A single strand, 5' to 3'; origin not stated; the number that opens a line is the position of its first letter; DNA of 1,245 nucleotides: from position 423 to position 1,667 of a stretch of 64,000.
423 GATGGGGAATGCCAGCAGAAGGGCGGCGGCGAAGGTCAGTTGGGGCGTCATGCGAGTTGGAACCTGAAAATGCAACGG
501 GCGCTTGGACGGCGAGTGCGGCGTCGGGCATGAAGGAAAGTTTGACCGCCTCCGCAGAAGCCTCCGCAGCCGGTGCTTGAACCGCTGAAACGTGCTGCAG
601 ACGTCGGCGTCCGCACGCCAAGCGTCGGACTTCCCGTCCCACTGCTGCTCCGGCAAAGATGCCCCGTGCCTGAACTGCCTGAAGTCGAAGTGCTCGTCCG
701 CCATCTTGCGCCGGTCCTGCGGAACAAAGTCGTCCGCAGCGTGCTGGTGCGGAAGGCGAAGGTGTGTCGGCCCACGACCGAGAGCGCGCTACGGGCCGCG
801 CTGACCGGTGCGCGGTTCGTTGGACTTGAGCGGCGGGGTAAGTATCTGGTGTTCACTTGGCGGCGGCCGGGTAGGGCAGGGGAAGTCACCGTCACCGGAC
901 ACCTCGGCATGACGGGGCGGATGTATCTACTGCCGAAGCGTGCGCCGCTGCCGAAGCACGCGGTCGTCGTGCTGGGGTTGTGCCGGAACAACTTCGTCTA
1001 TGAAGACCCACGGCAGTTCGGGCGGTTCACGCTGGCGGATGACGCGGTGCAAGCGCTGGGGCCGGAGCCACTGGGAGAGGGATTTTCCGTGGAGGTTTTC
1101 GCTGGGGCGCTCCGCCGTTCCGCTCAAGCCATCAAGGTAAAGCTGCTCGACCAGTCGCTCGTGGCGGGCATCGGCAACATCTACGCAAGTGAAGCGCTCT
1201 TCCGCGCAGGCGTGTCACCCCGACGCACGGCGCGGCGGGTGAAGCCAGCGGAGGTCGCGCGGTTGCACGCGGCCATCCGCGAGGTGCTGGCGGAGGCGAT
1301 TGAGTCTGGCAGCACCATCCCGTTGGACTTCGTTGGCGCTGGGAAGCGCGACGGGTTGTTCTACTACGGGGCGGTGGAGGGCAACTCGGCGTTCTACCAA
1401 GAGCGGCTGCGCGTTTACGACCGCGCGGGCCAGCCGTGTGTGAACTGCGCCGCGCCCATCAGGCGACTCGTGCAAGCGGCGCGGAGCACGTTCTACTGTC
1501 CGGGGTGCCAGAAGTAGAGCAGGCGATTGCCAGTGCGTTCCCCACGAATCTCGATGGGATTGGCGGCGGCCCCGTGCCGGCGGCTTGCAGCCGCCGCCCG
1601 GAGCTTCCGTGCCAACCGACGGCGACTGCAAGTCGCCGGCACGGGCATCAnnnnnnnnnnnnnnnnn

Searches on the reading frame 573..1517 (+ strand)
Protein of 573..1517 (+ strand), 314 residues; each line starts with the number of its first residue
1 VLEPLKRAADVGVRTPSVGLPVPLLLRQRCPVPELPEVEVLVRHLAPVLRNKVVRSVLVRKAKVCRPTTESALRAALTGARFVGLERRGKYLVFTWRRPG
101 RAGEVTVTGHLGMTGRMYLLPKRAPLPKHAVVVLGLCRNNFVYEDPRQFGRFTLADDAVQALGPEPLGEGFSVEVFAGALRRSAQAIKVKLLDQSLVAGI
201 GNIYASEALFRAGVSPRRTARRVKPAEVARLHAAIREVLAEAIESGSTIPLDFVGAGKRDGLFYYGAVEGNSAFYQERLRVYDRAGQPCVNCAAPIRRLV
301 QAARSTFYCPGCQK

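Call 9: search_protein_families(library=pfam, proteins=[window:573-1517:+], max_evalue=0.001)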
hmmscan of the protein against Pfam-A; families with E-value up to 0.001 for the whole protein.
window:573-1517:+ (314 aa): 3 families
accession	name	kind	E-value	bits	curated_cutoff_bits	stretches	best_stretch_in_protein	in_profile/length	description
PF06831.19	H2TH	-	7.3e-29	100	34.7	1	162-248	1-87/93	Formamidopyrimidine-DNA glycosylase H2TH domain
PF01149.29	Fapy_DNA_glyco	-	3.5e-25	89.3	25.5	1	33-152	2-117/117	Formamidopyrimidine-DNA glycosylase N-terminal domain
PF06827.20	zf-FPG_IleRS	-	3e-08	33.8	21.3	1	286-314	1-29/30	Zinc finger found in FPG and IleRS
